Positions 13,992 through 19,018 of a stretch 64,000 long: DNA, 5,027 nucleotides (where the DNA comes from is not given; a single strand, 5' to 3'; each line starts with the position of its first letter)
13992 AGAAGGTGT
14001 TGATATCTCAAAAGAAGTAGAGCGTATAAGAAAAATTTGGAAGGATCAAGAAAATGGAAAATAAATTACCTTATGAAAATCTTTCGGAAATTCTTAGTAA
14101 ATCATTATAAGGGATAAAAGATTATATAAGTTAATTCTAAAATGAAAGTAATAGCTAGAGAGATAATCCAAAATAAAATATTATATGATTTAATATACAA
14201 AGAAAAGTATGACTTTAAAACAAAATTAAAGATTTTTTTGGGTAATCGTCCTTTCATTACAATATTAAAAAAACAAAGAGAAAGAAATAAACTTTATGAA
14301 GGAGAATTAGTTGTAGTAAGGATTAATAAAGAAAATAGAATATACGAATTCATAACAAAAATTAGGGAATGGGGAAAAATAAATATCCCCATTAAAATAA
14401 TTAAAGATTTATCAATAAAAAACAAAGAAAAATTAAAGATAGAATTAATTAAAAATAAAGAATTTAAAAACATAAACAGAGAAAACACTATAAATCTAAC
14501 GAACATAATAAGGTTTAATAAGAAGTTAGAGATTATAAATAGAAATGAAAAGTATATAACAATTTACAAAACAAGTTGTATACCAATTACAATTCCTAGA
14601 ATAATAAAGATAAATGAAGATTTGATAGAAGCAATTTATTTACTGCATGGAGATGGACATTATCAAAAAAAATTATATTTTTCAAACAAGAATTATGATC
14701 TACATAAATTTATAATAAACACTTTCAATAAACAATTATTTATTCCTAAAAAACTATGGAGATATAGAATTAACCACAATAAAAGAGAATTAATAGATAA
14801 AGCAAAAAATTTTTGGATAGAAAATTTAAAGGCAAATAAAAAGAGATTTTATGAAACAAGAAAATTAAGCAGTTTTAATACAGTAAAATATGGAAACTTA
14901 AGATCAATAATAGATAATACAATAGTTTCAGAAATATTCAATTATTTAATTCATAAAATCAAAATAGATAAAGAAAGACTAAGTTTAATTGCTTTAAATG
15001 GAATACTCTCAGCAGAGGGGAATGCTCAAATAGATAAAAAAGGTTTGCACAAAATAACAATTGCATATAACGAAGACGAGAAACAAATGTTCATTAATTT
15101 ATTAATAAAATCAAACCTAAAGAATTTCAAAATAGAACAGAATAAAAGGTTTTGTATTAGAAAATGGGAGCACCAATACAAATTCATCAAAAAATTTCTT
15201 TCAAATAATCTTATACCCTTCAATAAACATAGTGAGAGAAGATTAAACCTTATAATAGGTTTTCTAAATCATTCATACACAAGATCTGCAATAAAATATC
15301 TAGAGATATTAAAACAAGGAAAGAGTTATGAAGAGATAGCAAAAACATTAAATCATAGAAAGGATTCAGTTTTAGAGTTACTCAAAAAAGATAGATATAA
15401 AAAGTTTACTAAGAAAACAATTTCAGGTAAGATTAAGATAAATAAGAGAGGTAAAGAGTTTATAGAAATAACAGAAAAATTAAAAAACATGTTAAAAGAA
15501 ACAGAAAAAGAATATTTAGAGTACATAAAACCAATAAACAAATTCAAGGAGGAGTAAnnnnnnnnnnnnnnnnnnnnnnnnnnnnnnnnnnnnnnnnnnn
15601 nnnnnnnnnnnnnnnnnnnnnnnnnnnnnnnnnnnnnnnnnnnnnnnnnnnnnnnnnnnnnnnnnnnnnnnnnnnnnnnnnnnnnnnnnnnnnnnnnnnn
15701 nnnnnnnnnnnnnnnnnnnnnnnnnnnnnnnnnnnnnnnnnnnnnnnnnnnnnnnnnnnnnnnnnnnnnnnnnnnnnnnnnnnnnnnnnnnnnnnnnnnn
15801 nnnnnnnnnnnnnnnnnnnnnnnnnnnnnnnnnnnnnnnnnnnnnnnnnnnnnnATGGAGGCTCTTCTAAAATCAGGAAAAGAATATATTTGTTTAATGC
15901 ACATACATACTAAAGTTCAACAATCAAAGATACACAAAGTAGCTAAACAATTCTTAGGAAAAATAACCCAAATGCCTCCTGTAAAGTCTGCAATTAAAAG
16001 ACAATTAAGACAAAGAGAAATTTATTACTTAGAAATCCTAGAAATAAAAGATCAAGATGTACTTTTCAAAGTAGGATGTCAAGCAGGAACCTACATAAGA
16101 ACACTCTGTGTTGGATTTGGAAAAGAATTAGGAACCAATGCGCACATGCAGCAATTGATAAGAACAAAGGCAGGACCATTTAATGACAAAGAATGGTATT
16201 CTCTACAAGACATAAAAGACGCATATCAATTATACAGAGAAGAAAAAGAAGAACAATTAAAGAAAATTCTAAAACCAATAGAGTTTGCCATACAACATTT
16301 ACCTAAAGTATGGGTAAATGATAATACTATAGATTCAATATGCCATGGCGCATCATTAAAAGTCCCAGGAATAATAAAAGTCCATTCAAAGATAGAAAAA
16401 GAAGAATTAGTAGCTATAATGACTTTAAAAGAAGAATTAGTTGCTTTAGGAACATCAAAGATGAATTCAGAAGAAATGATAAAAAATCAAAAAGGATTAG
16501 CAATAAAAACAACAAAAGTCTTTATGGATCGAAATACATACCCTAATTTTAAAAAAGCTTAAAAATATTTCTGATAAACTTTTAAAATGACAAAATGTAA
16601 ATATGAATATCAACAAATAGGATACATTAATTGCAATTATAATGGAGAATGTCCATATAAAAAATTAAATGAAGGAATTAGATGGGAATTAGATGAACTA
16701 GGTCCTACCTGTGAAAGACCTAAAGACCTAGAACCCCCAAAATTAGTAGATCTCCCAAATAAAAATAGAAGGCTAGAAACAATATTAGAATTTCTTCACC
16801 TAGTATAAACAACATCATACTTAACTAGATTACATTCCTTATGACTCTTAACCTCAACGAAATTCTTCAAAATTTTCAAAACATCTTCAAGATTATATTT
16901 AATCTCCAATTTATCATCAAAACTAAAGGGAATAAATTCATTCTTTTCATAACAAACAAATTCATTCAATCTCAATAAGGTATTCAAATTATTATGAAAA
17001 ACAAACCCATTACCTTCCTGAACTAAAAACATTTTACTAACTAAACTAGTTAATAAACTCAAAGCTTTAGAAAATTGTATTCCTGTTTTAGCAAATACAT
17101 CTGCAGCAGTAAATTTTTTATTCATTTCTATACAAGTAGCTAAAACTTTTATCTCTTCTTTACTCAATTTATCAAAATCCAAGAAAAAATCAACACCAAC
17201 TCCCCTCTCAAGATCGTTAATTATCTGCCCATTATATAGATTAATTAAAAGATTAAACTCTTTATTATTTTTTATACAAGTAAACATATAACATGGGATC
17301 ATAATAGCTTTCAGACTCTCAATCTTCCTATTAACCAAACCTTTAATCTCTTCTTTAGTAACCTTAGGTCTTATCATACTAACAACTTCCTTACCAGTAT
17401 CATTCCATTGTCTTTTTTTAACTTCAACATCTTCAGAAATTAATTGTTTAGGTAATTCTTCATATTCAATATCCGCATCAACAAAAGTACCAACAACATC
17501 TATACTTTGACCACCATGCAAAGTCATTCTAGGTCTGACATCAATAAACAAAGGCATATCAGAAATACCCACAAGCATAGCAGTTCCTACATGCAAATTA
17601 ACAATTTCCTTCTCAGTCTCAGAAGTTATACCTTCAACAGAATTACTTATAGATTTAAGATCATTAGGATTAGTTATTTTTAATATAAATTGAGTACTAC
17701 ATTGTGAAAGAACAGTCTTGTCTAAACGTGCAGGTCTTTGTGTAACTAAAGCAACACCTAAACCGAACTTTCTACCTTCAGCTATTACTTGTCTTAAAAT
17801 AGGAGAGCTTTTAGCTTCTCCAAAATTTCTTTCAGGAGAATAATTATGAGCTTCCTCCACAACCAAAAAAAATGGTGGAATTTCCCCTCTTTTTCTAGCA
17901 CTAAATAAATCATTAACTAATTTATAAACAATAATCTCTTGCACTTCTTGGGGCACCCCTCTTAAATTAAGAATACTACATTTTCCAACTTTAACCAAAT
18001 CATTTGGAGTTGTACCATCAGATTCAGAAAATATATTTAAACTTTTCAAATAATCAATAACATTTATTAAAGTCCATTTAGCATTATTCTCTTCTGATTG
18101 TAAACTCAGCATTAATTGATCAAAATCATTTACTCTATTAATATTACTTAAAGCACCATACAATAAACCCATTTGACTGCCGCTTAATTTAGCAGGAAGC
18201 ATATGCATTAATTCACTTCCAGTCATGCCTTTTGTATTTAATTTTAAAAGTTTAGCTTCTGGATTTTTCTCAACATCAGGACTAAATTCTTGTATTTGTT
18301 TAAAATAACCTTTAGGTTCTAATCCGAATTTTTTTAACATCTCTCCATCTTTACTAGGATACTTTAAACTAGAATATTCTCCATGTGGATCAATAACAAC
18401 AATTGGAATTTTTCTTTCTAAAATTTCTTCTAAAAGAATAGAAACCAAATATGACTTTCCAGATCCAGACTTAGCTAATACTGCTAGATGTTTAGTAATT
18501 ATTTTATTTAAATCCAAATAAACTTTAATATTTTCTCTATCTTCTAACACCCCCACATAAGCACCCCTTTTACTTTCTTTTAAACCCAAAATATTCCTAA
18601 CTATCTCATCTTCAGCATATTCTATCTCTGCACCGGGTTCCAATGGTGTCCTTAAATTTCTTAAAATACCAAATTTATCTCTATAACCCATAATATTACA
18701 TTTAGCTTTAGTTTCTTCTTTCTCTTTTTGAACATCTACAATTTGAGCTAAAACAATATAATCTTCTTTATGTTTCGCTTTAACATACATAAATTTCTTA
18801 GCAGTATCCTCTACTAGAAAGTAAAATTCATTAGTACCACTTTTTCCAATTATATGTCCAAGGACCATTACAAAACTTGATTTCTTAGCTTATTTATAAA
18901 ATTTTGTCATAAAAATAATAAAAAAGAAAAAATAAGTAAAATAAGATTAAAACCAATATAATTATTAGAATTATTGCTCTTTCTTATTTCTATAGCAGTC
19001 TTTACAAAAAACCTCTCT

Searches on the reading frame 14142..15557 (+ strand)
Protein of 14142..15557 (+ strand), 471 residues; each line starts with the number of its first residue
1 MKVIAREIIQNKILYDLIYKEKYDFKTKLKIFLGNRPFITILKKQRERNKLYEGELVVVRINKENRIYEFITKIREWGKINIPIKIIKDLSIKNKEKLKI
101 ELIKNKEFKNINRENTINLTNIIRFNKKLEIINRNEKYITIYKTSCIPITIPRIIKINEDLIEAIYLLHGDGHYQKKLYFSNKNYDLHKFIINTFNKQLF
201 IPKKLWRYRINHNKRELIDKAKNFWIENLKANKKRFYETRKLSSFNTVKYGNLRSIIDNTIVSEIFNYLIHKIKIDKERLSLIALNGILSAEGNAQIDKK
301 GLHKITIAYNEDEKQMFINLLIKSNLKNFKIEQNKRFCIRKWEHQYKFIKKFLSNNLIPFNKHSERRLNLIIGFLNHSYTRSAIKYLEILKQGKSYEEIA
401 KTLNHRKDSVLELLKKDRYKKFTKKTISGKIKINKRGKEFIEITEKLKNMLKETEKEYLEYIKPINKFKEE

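Call 9: search_protein_families(library=pfam, proteins=[window:14142-15557:+])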
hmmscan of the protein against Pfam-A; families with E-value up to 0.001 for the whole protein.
window:14142-15557:+ (471 aa): 1 family
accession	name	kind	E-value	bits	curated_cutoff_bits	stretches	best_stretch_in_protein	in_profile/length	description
PF12945.12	PilZNR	-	5.9e-05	23.6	23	1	25-87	19-82/85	Flagellar protein YcgR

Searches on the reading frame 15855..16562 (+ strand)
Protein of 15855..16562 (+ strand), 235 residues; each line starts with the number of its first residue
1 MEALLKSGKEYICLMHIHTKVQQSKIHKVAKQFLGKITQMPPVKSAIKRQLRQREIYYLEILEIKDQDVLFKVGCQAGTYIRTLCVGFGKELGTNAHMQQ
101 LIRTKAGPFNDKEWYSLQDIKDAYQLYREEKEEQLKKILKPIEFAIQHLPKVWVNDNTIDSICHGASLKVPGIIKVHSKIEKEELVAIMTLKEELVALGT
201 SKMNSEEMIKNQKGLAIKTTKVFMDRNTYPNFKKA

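Call 30: search_protein_families(library=pfam, proteins=[window:15855-16562:+], max_evalue=0.01)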
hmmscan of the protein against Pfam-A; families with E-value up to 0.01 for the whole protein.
window:15855-16562:+ (235 aa): 4 families
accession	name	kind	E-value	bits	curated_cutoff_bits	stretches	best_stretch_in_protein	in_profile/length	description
PF01472.26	PUA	-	2e-19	69.7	24.8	1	150-222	1-73/74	PUA domain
PF16198.10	TruB_C_2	-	2.9e-19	69.4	29.3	1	82-146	1-65/66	tRNA pseudouridylate synthase B C-terminal domain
PF01509.24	TruB_N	-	4.9e-11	43.7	27.3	1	18-81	69-149/149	TruB family pseudouridylate synthase (N terminal domain)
PF21238.2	Pus10_C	-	9.8e-10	38.8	27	1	8-102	123-217/232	Pus10, C-terminal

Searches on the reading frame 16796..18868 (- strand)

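Call 9: search_protein_families(library=pfam, proteins=[window:16796-18868:-])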
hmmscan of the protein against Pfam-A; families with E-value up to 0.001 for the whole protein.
window:16796-18868:- (690 aa): 4 families
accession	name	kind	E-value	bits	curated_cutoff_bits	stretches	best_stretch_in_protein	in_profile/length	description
PF01935.23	DUF87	-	5.4e-34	118.6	23.2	1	104-319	2-218/220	Helicase HerA, central domain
PF10412.15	TrwB_AAD_bind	-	2.6e-05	23.7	20.5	0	125-167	15-57/387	Type IV secretion-system coupling protein DNA-binding domain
PF05872.18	HerA_C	-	9.9e-05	21.6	22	0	358-432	281-361/502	Helicase HerA-like C-terminal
PF05707.18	Zot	-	0.00078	19.4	20.3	0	334-392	84-141/197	Zonular occludens toxin (Zot)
